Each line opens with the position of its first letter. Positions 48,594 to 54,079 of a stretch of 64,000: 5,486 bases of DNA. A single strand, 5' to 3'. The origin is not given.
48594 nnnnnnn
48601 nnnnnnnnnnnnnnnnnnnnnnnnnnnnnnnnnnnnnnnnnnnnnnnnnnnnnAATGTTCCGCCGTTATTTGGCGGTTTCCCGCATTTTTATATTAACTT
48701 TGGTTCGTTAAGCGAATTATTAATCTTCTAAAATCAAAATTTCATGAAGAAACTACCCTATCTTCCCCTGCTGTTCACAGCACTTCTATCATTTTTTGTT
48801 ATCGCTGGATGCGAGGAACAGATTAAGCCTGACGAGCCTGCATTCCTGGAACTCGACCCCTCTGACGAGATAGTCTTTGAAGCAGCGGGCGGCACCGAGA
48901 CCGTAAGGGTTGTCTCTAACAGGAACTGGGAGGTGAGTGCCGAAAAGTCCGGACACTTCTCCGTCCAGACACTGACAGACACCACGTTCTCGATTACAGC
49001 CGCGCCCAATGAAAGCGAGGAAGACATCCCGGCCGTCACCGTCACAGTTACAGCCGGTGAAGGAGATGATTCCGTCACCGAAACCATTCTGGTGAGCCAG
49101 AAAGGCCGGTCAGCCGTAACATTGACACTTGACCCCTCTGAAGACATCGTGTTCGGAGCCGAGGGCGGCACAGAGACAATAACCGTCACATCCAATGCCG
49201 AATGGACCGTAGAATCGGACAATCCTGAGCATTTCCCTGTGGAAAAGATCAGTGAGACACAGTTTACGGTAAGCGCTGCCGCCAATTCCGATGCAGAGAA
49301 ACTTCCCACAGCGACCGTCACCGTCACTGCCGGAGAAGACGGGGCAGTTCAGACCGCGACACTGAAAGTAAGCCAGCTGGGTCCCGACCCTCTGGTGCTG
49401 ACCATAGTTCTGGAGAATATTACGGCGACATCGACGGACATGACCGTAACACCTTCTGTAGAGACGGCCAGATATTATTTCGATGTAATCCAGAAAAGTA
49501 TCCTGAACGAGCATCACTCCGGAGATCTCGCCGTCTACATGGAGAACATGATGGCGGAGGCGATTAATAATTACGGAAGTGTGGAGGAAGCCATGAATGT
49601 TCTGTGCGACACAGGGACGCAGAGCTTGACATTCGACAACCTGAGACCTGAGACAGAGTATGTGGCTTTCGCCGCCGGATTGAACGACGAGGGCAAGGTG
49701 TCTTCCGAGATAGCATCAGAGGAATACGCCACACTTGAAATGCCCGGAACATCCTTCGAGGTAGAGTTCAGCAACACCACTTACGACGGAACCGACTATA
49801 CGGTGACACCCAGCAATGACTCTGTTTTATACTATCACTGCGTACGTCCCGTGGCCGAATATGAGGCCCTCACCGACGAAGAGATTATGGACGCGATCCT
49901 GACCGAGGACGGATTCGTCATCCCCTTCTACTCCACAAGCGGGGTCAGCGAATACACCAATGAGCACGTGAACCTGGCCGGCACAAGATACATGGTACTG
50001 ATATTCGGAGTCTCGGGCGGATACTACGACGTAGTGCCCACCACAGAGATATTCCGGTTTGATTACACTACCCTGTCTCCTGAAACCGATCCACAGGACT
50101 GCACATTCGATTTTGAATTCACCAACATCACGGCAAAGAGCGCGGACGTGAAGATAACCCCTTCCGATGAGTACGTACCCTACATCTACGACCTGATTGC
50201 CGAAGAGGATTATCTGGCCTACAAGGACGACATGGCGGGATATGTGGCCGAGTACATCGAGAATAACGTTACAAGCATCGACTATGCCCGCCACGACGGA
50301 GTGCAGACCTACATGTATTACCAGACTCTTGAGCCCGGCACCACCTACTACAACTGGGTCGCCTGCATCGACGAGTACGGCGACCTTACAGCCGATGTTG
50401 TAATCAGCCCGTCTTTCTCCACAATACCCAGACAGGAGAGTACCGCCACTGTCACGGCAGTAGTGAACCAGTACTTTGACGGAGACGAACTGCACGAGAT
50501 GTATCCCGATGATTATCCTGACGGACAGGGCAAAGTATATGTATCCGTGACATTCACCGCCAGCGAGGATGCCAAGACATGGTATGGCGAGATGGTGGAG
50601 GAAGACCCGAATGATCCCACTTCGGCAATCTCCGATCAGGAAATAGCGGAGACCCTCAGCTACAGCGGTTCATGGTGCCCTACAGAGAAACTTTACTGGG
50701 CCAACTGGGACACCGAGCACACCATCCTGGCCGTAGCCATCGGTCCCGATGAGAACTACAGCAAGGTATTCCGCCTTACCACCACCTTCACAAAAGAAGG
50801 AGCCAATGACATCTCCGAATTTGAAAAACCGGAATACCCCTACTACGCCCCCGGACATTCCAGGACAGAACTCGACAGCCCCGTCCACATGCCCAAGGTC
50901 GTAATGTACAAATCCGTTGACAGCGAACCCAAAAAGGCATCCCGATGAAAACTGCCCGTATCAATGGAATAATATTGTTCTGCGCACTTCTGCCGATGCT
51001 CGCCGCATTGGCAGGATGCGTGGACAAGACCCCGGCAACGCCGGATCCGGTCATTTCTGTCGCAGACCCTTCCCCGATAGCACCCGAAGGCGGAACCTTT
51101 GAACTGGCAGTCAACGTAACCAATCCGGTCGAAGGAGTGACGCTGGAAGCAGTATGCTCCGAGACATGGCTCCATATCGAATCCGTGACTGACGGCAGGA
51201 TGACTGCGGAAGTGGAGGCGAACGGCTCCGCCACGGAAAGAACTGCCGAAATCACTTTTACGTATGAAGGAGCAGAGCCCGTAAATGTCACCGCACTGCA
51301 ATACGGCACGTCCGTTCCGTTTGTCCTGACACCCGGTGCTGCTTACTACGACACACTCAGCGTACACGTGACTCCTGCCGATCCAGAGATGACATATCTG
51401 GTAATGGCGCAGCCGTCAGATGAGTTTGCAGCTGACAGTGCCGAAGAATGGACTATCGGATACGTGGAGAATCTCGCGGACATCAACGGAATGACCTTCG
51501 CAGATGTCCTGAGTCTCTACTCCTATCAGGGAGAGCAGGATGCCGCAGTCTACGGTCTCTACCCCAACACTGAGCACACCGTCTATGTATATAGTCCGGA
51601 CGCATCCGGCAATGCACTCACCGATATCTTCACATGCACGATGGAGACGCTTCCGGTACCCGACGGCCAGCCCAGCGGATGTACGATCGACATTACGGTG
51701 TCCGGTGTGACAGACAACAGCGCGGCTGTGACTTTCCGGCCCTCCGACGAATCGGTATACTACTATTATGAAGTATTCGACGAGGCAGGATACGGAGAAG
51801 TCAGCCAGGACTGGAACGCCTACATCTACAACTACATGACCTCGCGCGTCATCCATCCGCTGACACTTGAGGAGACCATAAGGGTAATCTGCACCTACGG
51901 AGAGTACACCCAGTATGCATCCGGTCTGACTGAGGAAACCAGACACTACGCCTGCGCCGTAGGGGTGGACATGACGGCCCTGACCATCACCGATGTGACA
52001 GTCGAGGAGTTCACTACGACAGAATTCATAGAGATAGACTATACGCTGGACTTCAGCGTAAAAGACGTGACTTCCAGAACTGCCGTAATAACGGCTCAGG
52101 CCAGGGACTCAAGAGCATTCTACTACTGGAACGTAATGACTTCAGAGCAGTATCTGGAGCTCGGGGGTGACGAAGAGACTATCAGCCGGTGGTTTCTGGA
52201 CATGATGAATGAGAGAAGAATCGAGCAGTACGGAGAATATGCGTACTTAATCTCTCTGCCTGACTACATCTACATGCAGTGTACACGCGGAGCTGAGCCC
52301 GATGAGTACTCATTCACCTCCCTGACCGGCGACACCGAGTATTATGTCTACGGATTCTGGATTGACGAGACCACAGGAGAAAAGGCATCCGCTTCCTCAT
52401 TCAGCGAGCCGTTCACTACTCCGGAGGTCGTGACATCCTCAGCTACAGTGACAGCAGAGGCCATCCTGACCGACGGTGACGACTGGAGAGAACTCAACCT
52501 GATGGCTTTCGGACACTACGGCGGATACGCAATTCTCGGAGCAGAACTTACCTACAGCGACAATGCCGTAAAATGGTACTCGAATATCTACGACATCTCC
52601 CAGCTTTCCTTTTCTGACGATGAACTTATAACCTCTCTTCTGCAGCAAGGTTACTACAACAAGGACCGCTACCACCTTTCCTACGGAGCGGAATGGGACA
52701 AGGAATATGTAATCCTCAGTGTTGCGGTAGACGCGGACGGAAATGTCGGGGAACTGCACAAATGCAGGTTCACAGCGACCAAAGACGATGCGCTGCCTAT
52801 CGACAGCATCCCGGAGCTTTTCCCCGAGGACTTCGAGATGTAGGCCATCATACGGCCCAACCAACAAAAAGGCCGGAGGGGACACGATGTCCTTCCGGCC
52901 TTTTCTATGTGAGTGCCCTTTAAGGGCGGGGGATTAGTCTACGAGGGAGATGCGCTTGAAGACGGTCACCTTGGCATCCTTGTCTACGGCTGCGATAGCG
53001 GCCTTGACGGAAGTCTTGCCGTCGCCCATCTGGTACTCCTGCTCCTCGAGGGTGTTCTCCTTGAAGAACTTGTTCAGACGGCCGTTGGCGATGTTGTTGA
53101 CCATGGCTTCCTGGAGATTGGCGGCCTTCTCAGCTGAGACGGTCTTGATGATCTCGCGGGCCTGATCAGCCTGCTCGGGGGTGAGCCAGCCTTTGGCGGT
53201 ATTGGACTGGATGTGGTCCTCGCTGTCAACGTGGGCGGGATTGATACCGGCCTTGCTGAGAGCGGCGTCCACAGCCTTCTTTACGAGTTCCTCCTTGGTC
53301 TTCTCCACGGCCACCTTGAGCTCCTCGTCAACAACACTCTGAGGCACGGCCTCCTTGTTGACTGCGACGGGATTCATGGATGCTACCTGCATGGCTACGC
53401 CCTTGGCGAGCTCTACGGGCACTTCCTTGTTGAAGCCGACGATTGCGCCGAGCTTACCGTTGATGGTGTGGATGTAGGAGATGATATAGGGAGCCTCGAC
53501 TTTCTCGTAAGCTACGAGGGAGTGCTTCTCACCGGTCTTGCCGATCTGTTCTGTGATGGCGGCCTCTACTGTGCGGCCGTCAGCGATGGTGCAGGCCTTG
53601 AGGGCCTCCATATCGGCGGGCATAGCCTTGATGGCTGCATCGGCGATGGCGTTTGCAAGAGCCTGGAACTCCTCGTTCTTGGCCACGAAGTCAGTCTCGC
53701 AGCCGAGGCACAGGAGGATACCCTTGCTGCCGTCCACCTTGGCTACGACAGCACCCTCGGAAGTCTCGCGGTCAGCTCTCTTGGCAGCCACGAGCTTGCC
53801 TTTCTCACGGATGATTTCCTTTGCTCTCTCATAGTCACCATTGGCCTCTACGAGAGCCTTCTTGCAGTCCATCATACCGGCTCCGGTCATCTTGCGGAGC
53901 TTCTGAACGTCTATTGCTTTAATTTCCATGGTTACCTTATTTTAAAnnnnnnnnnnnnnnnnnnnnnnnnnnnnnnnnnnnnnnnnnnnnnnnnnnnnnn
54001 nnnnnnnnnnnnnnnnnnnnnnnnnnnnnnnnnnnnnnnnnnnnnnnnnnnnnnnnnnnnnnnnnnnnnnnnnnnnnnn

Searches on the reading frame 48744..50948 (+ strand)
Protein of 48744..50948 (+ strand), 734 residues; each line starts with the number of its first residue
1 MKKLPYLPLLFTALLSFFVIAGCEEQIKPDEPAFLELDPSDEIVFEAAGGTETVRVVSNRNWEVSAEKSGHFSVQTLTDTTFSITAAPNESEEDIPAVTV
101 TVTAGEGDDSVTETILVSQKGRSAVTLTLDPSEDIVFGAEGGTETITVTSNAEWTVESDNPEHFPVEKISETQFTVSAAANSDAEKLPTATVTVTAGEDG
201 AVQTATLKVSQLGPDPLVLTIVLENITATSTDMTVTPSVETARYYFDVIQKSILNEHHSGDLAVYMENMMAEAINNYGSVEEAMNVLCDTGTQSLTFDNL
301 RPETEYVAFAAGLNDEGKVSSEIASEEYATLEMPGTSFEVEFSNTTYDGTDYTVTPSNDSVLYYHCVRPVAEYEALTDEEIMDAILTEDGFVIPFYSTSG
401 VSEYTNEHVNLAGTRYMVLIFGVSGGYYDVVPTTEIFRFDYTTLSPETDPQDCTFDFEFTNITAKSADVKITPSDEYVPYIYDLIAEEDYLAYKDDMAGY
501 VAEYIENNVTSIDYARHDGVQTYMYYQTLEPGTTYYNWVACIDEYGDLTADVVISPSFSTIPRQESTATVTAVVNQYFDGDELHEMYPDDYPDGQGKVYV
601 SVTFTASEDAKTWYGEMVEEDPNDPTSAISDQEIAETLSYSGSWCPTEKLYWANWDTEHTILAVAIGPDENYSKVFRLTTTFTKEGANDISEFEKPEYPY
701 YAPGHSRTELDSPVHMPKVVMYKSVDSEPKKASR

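Call 35: search_protein_families(library=pfam, proteins=[window:48744-50948:+], max_evalue=0.00001)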
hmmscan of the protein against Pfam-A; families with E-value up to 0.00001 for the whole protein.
window:48744-50948:+ (734 aa): 1 family
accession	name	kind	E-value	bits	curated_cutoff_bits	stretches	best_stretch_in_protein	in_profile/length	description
PF13004.13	BACON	-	6.4e-09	36.1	25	0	147-211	4-60/61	Putative binding domain, N-terminal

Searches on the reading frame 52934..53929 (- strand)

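Call 35: search_protein_families(library=pfam, proteins=[window:52934-53929:-], max_evalue=0.00001)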
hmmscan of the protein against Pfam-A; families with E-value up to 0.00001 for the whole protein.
window:52934-53929:- (331 aa): 2 families
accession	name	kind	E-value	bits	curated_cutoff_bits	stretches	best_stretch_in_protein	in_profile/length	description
PF00889.24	EF_TS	-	9.8e-46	156.4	27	1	71-328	2-201/204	Elongation factor TS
PF25025.1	EF-Ts_N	-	9.8e-06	25.9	33.2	0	8-42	17-52/60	Elongation factor Ts, mitochondrial, N-terminal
